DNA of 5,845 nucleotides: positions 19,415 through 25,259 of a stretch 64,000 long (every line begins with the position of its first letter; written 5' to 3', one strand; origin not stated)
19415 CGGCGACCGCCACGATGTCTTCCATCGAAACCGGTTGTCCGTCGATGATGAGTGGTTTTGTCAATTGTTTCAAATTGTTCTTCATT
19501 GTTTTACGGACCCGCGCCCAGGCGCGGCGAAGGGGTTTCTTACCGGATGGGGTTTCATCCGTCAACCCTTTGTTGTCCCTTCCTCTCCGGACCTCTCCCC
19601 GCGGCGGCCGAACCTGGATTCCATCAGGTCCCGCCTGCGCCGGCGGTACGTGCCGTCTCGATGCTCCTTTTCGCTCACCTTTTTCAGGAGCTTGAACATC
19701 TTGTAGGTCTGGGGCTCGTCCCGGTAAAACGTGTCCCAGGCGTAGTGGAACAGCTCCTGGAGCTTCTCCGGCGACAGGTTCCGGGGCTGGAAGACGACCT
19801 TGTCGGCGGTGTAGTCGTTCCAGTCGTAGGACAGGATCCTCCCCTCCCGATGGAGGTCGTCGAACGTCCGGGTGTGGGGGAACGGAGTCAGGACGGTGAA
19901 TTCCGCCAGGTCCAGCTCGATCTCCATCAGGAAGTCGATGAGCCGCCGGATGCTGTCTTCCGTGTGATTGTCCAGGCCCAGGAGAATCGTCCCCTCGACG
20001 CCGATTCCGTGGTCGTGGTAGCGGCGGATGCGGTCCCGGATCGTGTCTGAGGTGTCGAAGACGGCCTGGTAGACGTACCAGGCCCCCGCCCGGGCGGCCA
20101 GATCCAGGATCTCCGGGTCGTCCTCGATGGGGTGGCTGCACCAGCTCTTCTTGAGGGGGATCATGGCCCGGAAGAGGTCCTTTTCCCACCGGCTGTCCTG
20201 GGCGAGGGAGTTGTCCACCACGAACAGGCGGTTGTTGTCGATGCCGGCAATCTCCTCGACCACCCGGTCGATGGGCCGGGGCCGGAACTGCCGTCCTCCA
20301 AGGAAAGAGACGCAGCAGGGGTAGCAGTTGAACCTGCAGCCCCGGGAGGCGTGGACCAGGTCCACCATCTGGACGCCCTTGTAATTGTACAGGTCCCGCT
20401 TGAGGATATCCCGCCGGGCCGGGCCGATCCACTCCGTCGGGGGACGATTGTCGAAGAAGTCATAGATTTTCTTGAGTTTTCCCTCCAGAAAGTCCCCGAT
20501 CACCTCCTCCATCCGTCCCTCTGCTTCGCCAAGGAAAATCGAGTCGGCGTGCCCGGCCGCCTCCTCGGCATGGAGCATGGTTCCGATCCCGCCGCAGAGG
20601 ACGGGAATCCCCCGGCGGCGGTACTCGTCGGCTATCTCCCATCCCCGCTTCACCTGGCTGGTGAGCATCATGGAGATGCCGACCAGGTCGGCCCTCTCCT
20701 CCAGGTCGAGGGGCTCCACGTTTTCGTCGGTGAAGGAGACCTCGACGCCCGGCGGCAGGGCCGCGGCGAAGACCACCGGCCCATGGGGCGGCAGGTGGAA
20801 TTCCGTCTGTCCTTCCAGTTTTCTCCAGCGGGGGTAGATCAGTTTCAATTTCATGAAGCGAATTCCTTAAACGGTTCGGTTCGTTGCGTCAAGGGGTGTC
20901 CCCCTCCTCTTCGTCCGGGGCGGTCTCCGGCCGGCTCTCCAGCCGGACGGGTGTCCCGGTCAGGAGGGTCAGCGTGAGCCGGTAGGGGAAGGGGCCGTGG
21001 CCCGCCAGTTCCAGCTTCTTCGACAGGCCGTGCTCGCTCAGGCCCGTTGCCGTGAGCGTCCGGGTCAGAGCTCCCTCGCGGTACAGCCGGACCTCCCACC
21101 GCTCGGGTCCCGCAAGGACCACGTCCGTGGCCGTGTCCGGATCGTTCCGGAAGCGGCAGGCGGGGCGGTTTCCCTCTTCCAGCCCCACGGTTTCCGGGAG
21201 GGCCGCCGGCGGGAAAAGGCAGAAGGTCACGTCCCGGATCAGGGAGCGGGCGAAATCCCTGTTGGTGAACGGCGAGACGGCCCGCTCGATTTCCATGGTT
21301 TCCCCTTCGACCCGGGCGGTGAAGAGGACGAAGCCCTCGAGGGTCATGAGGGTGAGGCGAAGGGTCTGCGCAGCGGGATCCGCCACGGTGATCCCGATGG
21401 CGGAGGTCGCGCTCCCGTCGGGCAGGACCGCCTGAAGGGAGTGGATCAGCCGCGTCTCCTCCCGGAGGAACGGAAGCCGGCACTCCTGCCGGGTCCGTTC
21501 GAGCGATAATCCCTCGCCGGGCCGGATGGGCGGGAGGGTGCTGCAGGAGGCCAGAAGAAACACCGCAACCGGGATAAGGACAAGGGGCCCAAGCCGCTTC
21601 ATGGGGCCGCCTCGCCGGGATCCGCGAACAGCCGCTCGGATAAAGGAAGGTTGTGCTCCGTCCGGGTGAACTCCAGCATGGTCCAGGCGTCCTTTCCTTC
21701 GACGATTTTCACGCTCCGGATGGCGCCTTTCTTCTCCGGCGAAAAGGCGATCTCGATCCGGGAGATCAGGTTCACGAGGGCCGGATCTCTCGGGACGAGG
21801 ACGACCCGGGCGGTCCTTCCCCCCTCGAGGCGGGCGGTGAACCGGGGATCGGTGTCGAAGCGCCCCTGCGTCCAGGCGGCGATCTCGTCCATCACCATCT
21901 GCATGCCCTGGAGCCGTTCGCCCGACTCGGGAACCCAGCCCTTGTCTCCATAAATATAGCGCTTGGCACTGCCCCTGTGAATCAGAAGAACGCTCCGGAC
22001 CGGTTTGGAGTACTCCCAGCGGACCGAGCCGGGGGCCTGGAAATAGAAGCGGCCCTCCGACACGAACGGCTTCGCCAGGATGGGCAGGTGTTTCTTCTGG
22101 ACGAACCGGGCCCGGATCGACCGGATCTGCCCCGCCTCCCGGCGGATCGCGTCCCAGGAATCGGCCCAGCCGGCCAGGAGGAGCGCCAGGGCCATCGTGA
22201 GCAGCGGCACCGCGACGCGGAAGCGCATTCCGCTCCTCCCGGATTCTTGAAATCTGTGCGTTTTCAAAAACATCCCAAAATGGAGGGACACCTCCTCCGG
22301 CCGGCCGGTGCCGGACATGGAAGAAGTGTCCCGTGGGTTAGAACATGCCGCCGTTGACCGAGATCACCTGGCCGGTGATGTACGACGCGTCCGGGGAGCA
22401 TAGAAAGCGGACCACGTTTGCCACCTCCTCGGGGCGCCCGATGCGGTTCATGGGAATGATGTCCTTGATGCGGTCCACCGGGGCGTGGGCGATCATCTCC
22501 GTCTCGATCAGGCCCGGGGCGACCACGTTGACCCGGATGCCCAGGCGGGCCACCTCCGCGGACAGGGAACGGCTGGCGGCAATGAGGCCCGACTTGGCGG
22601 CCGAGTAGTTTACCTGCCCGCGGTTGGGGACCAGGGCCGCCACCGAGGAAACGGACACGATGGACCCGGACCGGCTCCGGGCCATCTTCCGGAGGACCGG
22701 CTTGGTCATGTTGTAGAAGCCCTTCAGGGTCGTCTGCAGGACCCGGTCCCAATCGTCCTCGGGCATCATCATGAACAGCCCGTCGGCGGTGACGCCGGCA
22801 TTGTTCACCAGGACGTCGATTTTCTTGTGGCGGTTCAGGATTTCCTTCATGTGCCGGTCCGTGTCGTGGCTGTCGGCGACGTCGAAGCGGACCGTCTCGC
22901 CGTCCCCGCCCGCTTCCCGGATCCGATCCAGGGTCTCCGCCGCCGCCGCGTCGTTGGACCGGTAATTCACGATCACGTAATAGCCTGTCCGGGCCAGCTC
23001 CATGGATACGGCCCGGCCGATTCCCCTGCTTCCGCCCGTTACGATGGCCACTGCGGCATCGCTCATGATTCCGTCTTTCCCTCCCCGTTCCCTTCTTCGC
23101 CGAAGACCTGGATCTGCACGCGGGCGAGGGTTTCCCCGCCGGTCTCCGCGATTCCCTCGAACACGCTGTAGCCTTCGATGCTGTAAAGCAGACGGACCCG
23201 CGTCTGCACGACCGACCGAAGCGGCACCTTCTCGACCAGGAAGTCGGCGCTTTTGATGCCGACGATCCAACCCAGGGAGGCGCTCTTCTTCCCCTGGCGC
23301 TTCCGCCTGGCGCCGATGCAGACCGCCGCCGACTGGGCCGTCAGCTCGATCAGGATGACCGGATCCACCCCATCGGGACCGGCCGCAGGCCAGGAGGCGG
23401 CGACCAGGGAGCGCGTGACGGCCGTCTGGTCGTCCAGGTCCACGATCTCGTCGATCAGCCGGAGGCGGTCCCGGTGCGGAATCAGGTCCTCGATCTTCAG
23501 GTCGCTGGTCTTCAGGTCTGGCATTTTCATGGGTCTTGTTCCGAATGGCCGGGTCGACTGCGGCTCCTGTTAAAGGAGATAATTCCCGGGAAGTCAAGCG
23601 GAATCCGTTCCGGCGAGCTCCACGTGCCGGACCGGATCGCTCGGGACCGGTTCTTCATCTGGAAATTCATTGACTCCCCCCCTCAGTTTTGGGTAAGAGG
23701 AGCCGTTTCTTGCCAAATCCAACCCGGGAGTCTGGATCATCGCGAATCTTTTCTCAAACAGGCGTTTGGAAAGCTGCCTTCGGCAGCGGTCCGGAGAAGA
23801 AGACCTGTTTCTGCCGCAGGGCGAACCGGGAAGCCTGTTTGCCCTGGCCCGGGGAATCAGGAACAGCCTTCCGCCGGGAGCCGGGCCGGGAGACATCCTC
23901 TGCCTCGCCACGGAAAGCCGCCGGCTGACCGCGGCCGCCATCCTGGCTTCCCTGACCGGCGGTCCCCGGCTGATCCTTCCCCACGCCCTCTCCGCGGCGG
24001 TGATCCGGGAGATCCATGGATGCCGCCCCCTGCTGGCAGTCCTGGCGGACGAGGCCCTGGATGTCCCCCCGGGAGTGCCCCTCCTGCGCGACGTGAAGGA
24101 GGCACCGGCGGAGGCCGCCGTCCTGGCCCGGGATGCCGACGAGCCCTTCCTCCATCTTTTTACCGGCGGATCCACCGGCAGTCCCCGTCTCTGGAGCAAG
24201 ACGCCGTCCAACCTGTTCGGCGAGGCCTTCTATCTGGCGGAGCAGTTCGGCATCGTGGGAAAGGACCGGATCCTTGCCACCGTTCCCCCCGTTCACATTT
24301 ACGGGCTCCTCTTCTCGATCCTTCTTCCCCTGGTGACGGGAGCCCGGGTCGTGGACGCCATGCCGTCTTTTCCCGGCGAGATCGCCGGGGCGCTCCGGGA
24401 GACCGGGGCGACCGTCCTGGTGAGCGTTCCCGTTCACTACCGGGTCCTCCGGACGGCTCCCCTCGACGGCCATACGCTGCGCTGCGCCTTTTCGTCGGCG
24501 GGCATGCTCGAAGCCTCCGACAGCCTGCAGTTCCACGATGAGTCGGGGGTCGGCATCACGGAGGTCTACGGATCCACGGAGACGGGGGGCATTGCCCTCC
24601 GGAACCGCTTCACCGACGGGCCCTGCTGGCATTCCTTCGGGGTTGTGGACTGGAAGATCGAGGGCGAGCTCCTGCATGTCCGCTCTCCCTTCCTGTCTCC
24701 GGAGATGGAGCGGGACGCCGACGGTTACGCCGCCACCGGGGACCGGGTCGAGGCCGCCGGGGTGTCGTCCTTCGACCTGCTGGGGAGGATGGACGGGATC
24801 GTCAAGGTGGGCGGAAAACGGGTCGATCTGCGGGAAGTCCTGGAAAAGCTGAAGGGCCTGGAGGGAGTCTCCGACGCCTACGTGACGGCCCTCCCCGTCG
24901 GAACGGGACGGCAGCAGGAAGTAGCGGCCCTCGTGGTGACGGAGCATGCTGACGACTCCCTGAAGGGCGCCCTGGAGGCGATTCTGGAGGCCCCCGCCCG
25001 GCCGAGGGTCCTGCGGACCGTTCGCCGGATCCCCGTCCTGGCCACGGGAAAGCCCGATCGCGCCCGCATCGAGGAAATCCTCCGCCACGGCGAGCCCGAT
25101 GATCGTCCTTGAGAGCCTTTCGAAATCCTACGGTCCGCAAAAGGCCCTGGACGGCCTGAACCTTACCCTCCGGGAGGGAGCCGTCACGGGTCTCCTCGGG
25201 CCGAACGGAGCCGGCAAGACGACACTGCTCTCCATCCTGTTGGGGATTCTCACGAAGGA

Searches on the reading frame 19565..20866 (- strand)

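Call 70: search_protein_families(library=pfam, proteins=[window:19565-20866:-], max_evalue=0.00001)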
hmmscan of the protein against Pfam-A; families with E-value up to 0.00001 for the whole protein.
window:19565-20866:- (434 aa): 2 families
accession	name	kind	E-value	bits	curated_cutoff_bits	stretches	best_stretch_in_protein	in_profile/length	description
PF02310.24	B12-binding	-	1.2e-09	38.5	32.1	1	23-122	10-120/121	B12 binding domain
PF04055.27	Radical_SAM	-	6.4e-06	26.9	29.5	0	174-285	4-138/166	Radical SAM superfamily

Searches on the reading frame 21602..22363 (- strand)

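Call 70: search_protein_families(library=pfam, proteins=[window:21602-22363:-], max_evalue=0.00001)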
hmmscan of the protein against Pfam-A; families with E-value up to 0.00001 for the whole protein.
window:21602-22363:- (254 aa): 1 family
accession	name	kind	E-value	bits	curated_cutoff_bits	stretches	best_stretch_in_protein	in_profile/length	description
PF03548.22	LolA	-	7e-13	49.1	23.6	1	80-246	3-162/165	Outer membrane lipoprotein carrier protein LolA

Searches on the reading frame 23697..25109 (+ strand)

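Call 70: search_protein_families(library=pfam, proteins=[window:23697-25109:+], max_evalue=0.00001)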
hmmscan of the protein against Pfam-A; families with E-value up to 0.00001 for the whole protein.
window:23697-25109:+ (471 aa): 1 family
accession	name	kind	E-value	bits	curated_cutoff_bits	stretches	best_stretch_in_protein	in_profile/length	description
PF00501.34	AMP-binding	-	2.6e-20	73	29.9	1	129-320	139-347/384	AMP-binding enzyme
